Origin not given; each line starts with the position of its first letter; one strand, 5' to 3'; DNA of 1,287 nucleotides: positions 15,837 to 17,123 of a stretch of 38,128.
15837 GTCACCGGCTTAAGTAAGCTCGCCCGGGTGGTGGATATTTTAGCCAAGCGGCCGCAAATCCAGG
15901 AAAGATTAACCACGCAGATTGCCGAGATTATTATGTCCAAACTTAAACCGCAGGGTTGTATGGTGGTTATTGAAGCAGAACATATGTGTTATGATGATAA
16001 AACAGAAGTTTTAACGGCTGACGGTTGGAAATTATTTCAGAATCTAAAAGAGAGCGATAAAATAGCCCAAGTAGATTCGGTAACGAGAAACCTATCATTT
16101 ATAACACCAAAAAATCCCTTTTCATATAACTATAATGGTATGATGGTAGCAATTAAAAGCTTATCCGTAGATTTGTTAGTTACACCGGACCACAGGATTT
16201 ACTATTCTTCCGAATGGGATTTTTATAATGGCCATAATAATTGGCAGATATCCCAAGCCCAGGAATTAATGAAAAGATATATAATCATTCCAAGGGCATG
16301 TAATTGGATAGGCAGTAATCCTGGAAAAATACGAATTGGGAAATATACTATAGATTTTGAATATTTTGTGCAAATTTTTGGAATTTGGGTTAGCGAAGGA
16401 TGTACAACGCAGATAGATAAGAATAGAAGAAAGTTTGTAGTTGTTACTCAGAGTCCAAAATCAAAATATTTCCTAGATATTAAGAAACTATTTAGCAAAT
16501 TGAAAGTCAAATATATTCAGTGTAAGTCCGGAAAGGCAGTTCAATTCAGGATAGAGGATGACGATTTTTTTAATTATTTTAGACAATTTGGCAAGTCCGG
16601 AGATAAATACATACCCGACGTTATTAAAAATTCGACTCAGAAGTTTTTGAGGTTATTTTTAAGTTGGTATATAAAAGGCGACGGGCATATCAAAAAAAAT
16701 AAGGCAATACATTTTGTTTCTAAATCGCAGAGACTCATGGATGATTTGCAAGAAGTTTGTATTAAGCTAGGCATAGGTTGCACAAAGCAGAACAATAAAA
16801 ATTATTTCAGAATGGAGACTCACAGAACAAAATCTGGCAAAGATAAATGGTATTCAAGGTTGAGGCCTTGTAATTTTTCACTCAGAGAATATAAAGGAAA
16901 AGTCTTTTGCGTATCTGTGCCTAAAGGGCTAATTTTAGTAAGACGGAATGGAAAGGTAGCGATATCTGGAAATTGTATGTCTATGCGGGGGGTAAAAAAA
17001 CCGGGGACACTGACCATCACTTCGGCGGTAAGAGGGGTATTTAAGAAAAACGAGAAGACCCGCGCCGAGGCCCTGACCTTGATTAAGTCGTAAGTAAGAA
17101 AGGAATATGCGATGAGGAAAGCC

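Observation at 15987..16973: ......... intein inserted at the conserved active-site cysteine of GTP cyclohydrolase I (FolE)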

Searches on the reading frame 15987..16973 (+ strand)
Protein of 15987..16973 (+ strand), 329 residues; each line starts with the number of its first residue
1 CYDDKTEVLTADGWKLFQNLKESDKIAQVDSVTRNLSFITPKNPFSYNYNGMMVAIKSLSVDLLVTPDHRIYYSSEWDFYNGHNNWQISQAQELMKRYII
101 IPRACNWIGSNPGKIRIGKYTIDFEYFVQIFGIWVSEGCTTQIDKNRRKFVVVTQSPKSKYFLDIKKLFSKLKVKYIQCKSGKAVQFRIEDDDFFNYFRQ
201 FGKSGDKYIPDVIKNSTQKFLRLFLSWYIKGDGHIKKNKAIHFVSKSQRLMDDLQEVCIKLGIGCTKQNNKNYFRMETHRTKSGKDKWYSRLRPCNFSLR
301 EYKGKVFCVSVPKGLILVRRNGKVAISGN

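Call 5: search_protein_families(library=pfam, proteins=[window:15987-16973:+], max_evalue=1)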
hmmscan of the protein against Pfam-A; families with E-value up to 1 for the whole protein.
window:15987-16973:+ (329 aa): 4 families
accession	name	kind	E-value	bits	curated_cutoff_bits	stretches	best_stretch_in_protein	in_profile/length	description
PF14528.11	LAGLIDADG_3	-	8.8e-09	35.9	22.5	1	220-283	2-69/82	LAGLIDADG-like domain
PF09674.15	DUF2400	-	0.042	14.3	25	0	189-232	109-154/225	Protein of unknown function (DUF2400)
PF15514.12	ThaI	-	0.15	12.2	25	1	125-212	67-154/203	Restriction endonuclease ThaI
PF14623.11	Vint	-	0.16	12.2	27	1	1-89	2-82/166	Hint-domain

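Call 6: search_protein_families(library=ncbifam, proteins=[window:15987-16973:+], max_evalue=1)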
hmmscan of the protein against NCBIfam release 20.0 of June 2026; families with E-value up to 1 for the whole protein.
window:15987-16973:+ (329 aa): 4 families
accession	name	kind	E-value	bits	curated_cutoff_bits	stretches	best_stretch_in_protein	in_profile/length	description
NF011491.0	PRK14898.1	equivalog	1e-10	40.3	783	1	123-278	244-395/860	DNA-directed RNA polymerase subunit A''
NF006207.0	PRK08332.1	equivalog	9.2e-10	36.4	2400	1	131-308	1009-1183/1684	vitamin B12-dependent ribonucleotide reductase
NF005852.0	PRK07773.1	equivalog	0.00034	19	780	1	203-266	594-663/886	replicative DNA helicase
NF038098.1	GyrA_w_intein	exception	0.0058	14.5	1850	1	203-270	318-389/1232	intein-containing DNA gyrase subunit A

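Call 7: search_solved_structures(query=window:15987-16973:+, max_evalue=1, show_alignments=3)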
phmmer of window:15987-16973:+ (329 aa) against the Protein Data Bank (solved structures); distinct sequences matched with E-value up to 1: 3.
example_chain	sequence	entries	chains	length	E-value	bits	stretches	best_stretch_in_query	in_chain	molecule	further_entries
2cw7_A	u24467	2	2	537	0.00035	23.1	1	113-311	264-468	Endonuclease PI-PkoII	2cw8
9nri_BT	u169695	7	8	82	0.32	13.3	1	134-179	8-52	Large ribosomal subunit protein uL23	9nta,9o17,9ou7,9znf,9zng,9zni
6zgq_A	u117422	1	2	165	0.69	12.2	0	6-75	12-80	AceL NrdHF-1-1 Intein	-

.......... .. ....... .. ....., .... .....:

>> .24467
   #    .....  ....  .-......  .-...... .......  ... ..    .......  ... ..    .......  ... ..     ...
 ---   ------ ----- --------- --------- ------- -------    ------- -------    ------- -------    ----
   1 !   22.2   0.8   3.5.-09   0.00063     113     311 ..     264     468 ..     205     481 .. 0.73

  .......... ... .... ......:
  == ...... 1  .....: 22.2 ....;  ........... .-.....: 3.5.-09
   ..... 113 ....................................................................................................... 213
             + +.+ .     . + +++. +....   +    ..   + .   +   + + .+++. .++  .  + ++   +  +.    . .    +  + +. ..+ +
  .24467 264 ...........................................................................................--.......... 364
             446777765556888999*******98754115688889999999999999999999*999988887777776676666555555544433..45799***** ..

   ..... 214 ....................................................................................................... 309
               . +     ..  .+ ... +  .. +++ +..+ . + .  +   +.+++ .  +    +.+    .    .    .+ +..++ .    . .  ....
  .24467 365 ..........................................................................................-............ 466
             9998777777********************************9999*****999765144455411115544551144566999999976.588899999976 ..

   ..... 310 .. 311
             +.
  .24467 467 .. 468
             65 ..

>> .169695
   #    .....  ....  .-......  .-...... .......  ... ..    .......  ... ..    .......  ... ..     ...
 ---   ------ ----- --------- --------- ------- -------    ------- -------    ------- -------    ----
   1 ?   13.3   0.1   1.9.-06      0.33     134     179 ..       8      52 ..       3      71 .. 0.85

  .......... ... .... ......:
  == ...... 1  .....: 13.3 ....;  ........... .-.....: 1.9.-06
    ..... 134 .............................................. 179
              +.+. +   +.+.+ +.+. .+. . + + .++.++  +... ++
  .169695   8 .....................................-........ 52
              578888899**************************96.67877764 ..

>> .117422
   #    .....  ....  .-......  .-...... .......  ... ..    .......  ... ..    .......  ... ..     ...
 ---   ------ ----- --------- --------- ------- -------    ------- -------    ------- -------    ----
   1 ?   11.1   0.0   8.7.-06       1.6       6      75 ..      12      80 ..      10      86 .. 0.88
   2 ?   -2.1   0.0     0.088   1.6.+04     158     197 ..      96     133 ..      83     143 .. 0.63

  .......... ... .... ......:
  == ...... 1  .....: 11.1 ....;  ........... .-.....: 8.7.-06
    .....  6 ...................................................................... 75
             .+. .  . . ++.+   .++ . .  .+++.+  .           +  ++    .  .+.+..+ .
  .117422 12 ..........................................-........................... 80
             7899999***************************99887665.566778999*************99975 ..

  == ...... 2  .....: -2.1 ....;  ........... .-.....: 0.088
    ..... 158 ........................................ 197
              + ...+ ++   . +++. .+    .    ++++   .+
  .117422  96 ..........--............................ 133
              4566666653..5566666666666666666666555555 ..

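Call 9: find_homologous_proteins(query=window:15987-16973:+, max_evalue=0.001)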
Query window:15987-16973:+ (329 aa): 197 proteins with E <= 0.001 among 690 candidates; the best 120 are listed.
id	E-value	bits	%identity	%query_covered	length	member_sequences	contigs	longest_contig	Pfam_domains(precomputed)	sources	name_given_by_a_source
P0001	1.9e-165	568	73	100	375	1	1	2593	PF14528.12,PF01227.28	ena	-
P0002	2.0e-165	568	74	100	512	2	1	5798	PF14528.12,PF01227.28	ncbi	-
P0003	1.3e-162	559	71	100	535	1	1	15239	PF01227.28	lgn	-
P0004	2.7e-159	548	71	100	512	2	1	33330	PF14528.12,PF01227.28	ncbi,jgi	jgi:GTP cyclohydrolase I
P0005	3.6e-159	547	71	100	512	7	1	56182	PF14528.12,PF01227.28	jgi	-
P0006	1.2e-158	546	70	100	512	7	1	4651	PF14528.12,PF01227.28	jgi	-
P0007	9.5e-158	543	70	100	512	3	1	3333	PF14528.12,PF01227.28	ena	-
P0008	4.0e-157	541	70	100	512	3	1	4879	PF14528.12,PF01227.28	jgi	jgi:GTP cyclohydrolase I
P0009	4.9e-155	534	68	100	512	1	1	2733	PF14528.12,PF01227.28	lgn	-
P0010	8.4e-154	530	70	100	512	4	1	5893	PF14528.12,PF01227.28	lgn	-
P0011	5.2e-152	524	70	100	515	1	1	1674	PF14528.12,PF01227.28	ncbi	-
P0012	2.9e-151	521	67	100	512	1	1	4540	PF14528.12,PF01227.28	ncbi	-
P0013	8.5e-151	520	69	100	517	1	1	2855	PF14528.12,PF01227.28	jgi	jgi:GTP cyclohydrolase I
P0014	9.1e-150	516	68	100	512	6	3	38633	PF05204.20,PF14528.12,PF01227.28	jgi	jgi:GTP cyclohydrolase I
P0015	2.0e-149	515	65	100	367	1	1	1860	PF14528.12,PF01227.28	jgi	jgi:GTP cyclohydrolase I/LAGLIDADG-like domain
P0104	1.5e-34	138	30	94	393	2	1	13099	PF14528.12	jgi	-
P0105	5.0e-34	136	28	100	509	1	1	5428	PF14528.12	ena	-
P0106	5.2e-34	136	33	81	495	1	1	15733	PF14528.12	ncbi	ncbi:MAG: LAGLIDADG family homing endonuclease, partial [Candidatus Aenigmatarchaeota archaeon]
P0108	4.6e-33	133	29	100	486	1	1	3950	PF14528.12,PF01925.26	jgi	jgi:replicative DNA helicase Mcm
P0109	7.3e-32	129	30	100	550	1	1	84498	-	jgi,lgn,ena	-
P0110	1.2e-31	128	28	100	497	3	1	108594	PF14528.12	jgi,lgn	jgi:hypothetical protein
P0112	9.5e-31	125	32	98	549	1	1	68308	PF14528.12,PF01925.26,PF14890.12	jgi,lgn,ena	-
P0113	2.1e-30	124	27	100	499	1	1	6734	PF14528.12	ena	-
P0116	1.0e-28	119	29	100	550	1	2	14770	PF14528.12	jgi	jgi:organic radical activating enzyme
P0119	1.6e-24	105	28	100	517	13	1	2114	PF14528.12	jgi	jgi:hypothetical protein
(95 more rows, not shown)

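Call 25: search_protein_families(library=pfam, proteins=[P0104, P0105, P0106, P0108, P0109, P0110, P0112, P0113, P0116, P0119], max_evalue=0.01)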
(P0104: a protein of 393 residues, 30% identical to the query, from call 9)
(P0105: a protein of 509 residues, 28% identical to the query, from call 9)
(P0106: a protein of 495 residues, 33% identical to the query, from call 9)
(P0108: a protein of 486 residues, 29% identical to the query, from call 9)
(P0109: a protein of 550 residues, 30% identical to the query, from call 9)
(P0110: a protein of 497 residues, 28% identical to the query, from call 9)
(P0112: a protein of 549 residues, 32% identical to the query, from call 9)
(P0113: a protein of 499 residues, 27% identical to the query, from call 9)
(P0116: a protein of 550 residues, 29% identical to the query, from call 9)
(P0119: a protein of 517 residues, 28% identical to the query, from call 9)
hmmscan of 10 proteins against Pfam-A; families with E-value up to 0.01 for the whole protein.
P0104 (393 aa): 2 families
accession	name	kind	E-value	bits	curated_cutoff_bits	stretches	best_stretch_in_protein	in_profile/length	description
PF14528.11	LAGLIDADG_3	-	6.1e-18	65.3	22.5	2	207-256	8-55/82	LAGLIDADG-like domain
PF14890.11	Intein_splicing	-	0.00032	21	35.8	1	69-154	3-94/155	Intein splicing domain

P0105 (509 aa): 1 family
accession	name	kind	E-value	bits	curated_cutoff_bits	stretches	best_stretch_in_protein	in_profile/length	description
PF14528.11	LAGLIDADG_3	-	7e-07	29.9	22.5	1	347-404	8-69/82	LAGLIDADG-like domain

P0106 (495 aa): 3 families
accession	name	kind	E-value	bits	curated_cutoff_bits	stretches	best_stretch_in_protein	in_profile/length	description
PF14528.11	LAGLIDADG_3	-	6.8e-14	52.3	22.5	2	421-473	6-59/82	LAGLIDADG-like domain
PF14890.11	Intein_splicing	-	0.00085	19.6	35.8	1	193-260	2-73/155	Intein splicing domain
PF03161.18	LAGLIDADG_2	-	0.0068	16.8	25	0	333-429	6-111/168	LAGLIDADG DNA endonuclease family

P0108 (486 aa): 3 families
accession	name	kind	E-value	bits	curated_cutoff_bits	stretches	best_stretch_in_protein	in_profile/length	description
PF14528.11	LAGLIDADG_3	-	5.6e-12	46.2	22.5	2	268-322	10-67/82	LAGLIDADG-like domain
PF01925.25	TauE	-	1e-06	29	32.6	1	383-478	16-106/237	Sulfite exporter TauE/SafE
PF14890.11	Intein_splicing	-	0.0078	16.5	35.8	0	78-366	39-143/155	Intein splicing domain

P0109 (550 aa): 2 families
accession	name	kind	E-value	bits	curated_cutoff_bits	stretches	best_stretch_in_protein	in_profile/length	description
PF14890.11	Intein_splicing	-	0.00019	21.7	35.8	1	127-449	21-148/155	Intein splicing domain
PF01079.26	Hint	-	0.0098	15.9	29.7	0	104-213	13-114/213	Hint module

P0110 (497 aa): 1 family
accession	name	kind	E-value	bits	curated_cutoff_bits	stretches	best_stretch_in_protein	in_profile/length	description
PF14528.11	LAGLIDADG_3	-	2e-13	50.8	22.5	1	200-274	8-82/82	LAGLIDADG-like domain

P0112 (549 aa): 3 families
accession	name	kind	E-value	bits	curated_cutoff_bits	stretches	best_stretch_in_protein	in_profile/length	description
PF14528.11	LAGLIDADG_3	-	7e-11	42.7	22.5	1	329-376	9-62/82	LAGLIDADG-like domain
PF01925.25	TauE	-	2e-10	41.2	32.6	2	2-95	46-138/237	Sulfite exporter TauE/SafE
PF14890.11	Intein_splicing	-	1.6e-05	25.2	35.8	1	137-428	36-143/155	Intein splicing domain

P0113 (499 aa): 3 families
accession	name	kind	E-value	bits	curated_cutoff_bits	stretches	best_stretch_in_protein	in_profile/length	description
PF14528.11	LAGLIDADG_3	-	1.1e-08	35.7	22.5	1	310-353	8-55/82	LAGLIDADG-like domain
PF13403.11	Hint_2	-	0.0003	21.6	28.4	1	73-173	2-113/147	Hint domain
PF14890.11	Intein_splicing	-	0.0063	16.8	35.8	0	81-413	3-149/155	Intein splicing domain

P0116 (550 aa): 1 family
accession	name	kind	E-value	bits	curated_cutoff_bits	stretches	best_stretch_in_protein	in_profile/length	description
PF14528.11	LAGLIDADG_3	-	7.8e-07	29.7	22.5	1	288-358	2-72/82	LAGLIDADG-like domain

P0119 (517 aa): 1 family
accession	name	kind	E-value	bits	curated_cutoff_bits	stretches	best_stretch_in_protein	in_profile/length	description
PF14528.11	LAGLIDADG_3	-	2.2e-07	31.4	22.5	1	338-408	12-78/82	LAGLIDADG-like domain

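Call 34: predict_structure(alignment_id=A1)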
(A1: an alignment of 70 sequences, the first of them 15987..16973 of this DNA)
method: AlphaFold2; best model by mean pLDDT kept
length: 329 residues; sequences in the alignment: 70
mean_pLDDT: 97.1   pTM: 0.94
mean pLDDT of the five models: 97.1, 97.0, 96.9, 96.8, 96.7
residues with pLDDT >= 90: 322; 70-90: 7; 50-70: 0; < 50: 0
segments of 3 or more residues with pLDDT < 50: none
pLDDT, mean of each block of 10 residues (from residue 1): 98 98 97 97 95 98 98 97 96 98 98 98 98 98 90 97 98 96 97 98 97 98 98 94 98 99 98 97 95 98 97 97 95
secondary structure, 60 per line:
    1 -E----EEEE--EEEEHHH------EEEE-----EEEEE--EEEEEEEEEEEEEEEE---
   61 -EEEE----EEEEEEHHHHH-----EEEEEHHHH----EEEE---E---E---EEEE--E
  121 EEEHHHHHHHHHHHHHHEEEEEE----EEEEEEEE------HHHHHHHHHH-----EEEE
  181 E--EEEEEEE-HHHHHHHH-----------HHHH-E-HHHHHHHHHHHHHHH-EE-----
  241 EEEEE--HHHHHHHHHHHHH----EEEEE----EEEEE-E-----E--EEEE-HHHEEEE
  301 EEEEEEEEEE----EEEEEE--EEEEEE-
elements in order: E7-10 E13-16 E26-29 E35-39 E42-57 E62-65 E70-75 H76-80 E86-90 H91-94 E99-102 E114-117 E120-123 H124-137 E138-143 E148-155 H162-171 E177-181 E184-190 H192-199 H211-214 H218-232 E241-245 H248-260 E265-269 E274-278 E289-292 E297-310 E315-320 E323-328

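Call 36: find_related_loci(query=A2, collection=genome_contigs, flank=3000)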
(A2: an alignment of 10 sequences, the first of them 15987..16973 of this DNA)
Query A2 (329 aa) in genome_contigs; peptide patterns used: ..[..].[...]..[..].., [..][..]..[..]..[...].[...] (x = any residue, [..] = any of these).
551 stretches matched a pattern; 528 encode a relative of the query (tblastn E <= 1e-3); the best 80 are kept; 80 distinct loci.
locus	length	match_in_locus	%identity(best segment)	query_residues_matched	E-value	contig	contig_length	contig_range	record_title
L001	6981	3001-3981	71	1-329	1e-167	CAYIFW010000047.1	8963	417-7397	MAG TPA_asm: uncultured Planctomycetales bacterium isolate ERP119705_co20_55 genome assembly, contig: NODE_9909_length_8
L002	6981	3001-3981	71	1-329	8e-167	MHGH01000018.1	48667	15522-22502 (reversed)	MAG: Omnitrophica WOR_2 bacterium RBG_13_41_10 RBG_13_scaffold_560, whole genome shotgun sequence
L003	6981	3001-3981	71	1-329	2e-164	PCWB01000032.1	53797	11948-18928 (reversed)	MAG: Candidatus Omnitrophica bacterium CG11_big_fil_rev_8_21_14_0_20_41_12 CG11_8_21_14_0.20_scaffold_217_c, whole genom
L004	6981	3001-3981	71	1-329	4e-163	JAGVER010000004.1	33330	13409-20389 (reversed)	MAG: Candidatus Omnitrophota bacterium isolate DeMMO2_49 c_000000116627, whole genome shotgun sequence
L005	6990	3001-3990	66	1-329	5e-151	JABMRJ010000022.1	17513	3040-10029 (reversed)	MAG: Candidatus Omnitrophota bacterium isolate bin.182 k141_1078941, whole genome shotgun sequence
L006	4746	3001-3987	64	1-329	1e-151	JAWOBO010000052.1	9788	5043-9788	MAG: Candidatus Omnitrophota bacterium isolate BLK3-3.bin.157 k191_2695107, whole genome shotgun sequence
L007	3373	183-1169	63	1-329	8e-155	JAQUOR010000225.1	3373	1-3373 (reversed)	MAG: Candidatus Omnitrophota bacterium isolate STD1_205 NODE_135174_length_3373_cov_2.649723_Sandtown_D1, whole genome s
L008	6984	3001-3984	63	1-329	9e-147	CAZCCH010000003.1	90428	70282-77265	MAG TPA_asm: uncultured Planctomycetia bacterium isolate SRP077602_co2_372 genome assembly, contig: NODE_329_length_9042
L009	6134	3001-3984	63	1-329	2e-145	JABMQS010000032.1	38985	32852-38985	MAG: Candidatus Omnitrophota bacterium isolate bin.126 k141_1717292, whole genome shotgun sequence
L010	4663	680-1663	59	1-329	9e-139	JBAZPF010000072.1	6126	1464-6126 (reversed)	MAG: Candidatus Margulisiibacteriota bacterium isolate SO_2017_SWC_23 scaffold_10913_c1_LP-4_2017, whole genome shotgun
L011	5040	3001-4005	41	1-329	5e-78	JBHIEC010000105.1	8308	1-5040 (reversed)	MAG: Anaerolineae bacterium isolate b3.sp2_bin.41 NODE_3098_length_8308_cov_8.077548, whole genome shotgun sequence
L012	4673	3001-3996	38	1-329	2e-70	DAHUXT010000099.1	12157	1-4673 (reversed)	MAG TPA_asm: Ktedonobacteria bacterium isolate clean1966 NODE_99_length_12157_cov_2.077643, whole genome shotgun sequenc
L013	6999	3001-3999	37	1-329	3e-69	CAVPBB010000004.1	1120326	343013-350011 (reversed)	MAG: uncultured Chloroflexia bacterium isolate MFD00031.bin.2.93 genome assembly, contig: contig_36147, whole genome sho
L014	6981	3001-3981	65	1-329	5e-153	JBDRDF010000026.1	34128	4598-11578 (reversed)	MAG: Candidatus Omnitrophota bacterium isolate MEGAHIT-group-1.237 k141_6651053, whole genome shotgun sequence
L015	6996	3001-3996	38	1-329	5e-67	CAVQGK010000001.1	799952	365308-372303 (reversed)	MAG: uncultured Chloroflexia bacterium isolate MFD05502.bin.2.92 genome assembly, contig: contig_21839, whole genome sho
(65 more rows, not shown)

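Call 38: fold_search(model_id=the predicted structure, library=pdb)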
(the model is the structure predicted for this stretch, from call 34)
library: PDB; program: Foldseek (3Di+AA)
matches with E <= 10: 792; with E <= 0.001: 87
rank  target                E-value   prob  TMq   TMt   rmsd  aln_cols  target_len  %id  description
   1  7qsu                  7.4e-15  1.00  0.70  0.64   5.5       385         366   15  Crystal structure of homing endonuclease-associated TliVMA intein (C1A, d333-339) (released 2022-03-30)
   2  7qss                  9.8e-14  1.00  0.70  0.55   5.7       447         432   12  Crystal structure of homing endonuclease-associated TliVMA intein (C1A) (released 2022-03-30)
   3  1dq3                  1.2e-13  1.00  0.71  0.53   6.5       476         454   10  CRYSTAL STRUCTURE OF AN ARCHAEAL INTEIN-ENCODED HOMING ENDONUCLEASE PI-PFUI (released 2000-07-05)
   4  1vde_A                3.6e-13  1.00  0.63  0.51   6.6       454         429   10  PI-SCEI, A HOMING ENDONUCLEASE WITH PROTEIN SPLICING ACTIVITY (released 1998-04-08)
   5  7qst                  4.3e-13  1.00  0.67  0.62   6.1       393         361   13  Crystal structure of homing endonuclease-associated PhoVMA intein (C1A) (released 2022-03-30)
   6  1vde_B                1.3e-12  1.00  0.62  0.50   7.1       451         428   10  PI-SCEI, A HOMING ENDONUCLEASE WITH PROTEIN SPLICING ACTIVITY (released 1998-04-08)
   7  1ef0_A                1.4e-12  1.00  0.60  0.48   7.7       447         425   11  CRYSTAL STRUCTURE OF PI-SCEI MINIPRECURSOR (released 2000-06-07)
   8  2cw7                  1.7e-11  1.00  0.65  0.43   8.9       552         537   12  Crystal structure of intein homing endonuclease II (released 2006-04-18)
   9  1jva_A                2.5e-11  1.00  0.62  0.50   7.1       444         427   10  CRYSTAL STRUCTURE OF THE VMA1-DERIVED ENDONUCLEASE BEARING THE N AND C EXTEIN PROPEPTIDES (released 2002-08-29)
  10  1jva_B                7.1e-11  1.00  0.63  0.50   6.7       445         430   10  CRYSTAL STRUCTURE OF THE VMA1-DERIVED ENDONUCLEASE BEARING THE N AND C EXTEIN PROPEPTIDES (released 2002-08-29)
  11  1ef0_B                7.9e-11  1.00  0.61  0.53   6.6       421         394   12  CRYSTAL STRUCTURE OF PI-SCEI MINIPRECURSOR (released 2000-06-07)
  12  1lws_A                7.9e-11  1.00  0.61  0.50   6.9       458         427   10  Crystal structure of the intein homing endonuclease PI-SceI bound to its recognition sequence (released 2002-09-27)
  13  1um2_B                2.8e-10  1.00  0.62  0.51   6.5       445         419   10  Crystal Structure of the Vma1-Derived Endonuclease with the Ligated Extein Segment (released 2004-09-22)
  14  1um2_A                3.3e-10  1.00  0.64  0.53   6.9       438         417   10  Crystal Structure of the Vma1-Derived Endonuclease with the Ligated Extein Segment (released 2004-09-22)
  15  1lwt_A                6.4e-10  1.00  0.62  0.48   6.8       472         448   10  Crystal structure of the intein homing endonuclease PI-SceI bound to its substrate DNA (Ca2+ free) (released 2002-09-27)
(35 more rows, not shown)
